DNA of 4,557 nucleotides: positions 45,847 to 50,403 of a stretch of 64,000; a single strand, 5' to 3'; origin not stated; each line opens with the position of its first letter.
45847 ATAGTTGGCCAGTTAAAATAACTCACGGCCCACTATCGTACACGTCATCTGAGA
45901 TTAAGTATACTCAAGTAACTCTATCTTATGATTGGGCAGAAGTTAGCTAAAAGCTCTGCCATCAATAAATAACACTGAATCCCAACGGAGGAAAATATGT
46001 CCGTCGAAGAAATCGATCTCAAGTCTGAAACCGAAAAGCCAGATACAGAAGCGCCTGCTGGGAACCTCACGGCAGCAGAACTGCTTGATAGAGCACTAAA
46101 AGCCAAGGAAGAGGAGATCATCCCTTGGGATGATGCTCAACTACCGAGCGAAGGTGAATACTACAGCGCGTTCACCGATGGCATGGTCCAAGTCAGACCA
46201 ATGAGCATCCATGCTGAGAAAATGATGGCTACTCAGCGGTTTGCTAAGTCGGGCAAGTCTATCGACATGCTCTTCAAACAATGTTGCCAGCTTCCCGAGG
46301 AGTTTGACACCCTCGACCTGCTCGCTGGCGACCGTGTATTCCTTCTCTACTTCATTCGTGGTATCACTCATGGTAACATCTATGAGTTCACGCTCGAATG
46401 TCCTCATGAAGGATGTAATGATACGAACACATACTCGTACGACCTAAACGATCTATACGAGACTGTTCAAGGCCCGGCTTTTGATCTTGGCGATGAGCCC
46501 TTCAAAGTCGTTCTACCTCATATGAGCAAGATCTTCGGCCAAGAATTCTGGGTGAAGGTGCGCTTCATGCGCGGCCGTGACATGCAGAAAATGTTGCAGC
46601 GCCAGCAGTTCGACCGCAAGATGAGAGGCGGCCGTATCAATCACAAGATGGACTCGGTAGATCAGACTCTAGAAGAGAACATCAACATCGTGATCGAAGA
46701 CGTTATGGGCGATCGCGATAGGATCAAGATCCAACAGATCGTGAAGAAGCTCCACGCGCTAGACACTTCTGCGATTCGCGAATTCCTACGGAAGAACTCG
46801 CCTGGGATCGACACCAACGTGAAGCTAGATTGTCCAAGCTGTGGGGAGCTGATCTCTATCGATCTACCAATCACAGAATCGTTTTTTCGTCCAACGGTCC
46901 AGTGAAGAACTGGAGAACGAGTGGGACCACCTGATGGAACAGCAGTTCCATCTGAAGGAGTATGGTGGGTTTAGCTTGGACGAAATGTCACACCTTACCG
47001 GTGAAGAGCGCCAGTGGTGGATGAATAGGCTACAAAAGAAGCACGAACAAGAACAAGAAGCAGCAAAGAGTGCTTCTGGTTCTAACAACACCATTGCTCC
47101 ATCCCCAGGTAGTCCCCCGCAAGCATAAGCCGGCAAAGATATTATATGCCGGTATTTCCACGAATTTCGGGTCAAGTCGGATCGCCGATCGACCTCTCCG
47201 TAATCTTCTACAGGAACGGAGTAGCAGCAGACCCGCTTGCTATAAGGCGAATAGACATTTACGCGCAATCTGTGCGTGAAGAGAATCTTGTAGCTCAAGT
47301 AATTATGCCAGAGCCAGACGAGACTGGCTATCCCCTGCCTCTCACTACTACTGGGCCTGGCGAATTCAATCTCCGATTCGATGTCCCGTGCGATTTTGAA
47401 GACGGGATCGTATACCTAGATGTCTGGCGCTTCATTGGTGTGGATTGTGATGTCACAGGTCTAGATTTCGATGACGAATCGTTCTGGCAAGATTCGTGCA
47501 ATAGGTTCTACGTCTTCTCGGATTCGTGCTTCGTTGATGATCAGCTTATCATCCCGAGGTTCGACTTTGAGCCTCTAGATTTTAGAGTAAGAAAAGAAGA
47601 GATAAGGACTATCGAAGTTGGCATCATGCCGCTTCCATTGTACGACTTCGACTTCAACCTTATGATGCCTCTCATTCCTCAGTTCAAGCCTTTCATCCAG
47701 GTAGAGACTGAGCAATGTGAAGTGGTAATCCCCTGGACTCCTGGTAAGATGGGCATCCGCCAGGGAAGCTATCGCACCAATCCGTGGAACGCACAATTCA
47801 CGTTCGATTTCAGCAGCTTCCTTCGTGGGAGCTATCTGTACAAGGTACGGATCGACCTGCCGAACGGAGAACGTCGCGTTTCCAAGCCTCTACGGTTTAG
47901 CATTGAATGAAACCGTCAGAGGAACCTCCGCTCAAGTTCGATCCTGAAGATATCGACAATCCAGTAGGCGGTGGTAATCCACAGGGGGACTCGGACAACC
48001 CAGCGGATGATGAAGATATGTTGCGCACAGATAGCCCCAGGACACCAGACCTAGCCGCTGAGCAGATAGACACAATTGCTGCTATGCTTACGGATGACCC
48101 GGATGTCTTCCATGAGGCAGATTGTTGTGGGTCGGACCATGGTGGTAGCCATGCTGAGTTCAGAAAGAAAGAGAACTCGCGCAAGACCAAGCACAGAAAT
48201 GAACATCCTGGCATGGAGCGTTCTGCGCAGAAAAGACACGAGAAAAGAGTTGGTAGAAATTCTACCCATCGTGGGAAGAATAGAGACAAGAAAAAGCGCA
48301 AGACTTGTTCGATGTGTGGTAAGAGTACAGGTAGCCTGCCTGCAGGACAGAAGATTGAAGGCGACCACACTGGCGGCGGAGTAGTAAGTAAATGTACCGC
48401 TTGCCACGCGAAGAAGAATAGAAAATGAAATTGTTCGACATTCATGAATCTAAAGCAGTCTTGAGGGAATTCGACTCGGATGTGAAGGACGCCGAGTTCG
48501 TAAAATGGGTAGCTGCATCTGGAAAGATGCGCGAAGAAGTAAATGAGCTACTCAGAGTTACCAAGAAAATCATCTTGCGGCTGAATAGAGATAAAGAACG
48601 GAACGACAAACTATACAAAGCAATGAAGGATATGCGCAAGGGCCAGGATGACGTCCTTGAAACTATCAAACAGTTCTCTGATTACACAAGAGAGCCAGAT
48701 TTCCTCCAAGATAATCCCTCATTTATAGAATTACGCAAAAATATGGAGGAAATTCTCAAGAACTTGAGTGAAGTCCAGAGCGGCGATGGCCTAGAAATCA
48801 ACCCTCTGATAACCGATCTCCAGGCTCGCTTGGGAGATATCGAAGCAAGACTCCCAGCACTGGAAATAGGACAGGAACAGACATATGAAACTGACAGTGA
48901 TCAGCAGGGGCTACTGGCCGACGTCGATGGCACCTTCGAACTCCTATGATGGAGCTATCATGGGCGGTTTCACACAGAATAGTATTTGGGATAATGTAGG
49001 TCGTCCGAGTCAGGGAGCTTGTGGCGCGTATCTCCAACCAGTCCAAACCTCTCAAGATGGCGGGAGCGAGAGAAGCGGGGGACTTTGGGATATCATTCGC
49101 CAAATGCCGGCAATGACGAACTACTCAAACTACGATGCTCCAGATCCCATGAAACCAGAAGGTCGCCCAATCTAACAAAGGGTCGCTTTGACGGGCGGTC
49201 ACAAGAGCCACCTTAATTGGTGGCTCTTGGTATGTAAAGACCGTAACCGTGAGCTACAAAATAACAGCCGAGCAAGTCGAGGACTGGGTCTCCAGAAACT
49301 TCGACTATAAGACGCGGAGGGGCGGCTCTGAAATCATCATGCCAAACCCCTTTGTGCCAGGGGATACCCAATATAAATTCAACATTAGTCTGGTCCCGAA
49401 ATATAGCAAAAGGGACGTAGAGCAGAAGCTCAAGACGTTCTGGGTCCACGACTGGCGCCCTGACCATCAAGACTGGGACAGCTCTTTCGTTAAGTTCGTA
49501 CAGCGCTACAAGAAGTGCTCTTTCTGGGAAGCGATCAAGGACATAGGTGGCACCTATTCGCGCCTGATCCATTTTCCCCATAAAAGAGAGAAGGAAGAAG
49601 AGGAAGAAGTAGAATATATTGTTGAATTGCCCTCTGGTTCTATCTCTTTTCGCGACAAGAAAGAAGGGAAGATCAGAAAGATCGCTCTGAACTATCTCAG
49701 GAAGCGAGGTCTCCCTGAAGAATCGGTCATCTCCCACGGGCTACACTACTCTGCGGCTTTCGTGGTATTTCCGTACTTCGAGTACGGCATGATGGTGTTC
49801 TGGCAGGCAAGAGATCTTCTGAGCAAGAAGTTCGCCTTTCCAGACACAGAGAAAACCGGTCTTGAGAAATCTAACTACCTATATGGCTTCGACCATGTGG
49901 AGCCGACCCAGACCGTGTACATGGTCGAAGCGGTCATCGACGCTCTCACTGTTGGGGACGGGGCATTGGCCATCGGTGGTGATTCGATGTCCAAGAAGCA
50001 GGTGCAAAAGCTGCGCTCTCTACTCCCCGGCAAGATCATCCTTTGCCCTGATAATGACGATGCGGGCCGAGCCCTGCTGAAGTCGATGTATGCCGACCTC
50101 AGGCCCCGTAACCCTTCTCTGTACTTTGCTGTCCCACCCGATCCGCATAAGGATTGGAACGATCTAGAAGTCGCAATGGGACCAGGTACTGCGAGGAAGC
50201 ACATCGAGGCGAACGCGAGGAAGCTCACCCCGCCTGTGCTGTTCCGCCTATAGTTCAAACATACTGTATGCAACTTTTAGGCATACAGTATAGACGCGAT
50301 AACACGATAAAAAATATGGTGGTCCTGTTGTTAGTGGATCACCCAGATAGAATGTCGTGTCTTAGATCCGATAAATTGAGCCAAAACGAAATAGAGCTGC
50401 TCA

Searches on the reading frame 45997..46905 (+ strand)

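Call 18: search_protein_families(library=pfam, proteins=[window:45997-46905:+], max_evalue=0.01)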
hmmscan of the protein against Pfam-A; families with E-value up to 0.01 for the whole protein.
window:45997-46905:+ (302 aa): 1 family
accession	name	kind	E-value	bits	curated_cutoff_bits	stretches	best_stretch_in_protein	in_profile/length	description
PF12322.14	T4_baseplate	-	2.2e-11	44.3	24.5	1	62-297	12-218/219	T4 bacteriophage base plate protein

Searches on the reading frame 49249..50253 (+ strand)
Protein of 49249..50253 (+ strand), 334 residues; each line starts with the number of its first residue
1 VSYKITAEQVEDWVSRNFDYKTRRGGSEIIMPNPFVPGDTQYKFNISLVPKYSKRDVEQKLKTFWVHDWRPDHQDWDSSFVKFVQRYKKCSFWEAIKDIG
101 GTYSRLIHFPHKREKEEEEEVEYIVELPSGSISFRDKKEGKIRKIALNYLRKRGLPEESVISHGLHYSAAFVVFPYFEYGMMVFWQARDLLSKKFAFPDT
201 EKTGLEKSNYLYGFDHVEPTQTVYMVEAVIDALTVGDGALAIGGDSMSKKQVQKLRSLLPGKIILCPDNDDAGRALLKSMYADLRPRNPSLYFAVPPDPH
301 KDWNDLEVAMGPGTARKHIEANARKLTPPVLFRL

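Call 43: search_protein_families(library=pfam, proteins=[window:49249-50253:+], max_evalue=0.001)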
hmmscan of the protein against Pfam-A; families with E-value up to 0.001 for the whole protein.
window:49249-50253:+ (334 aa): 2 families
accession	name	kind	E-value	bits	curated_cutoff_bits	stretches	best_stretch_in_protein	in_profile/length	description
PF13155.12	Toprim_2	-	1.2e-09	38.8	22.1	1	224-306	1-87/88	Toprim-like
PF13362.12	Toprim_3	-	0.00038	21.3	27.2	1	225-311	4-93/95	Toprim domain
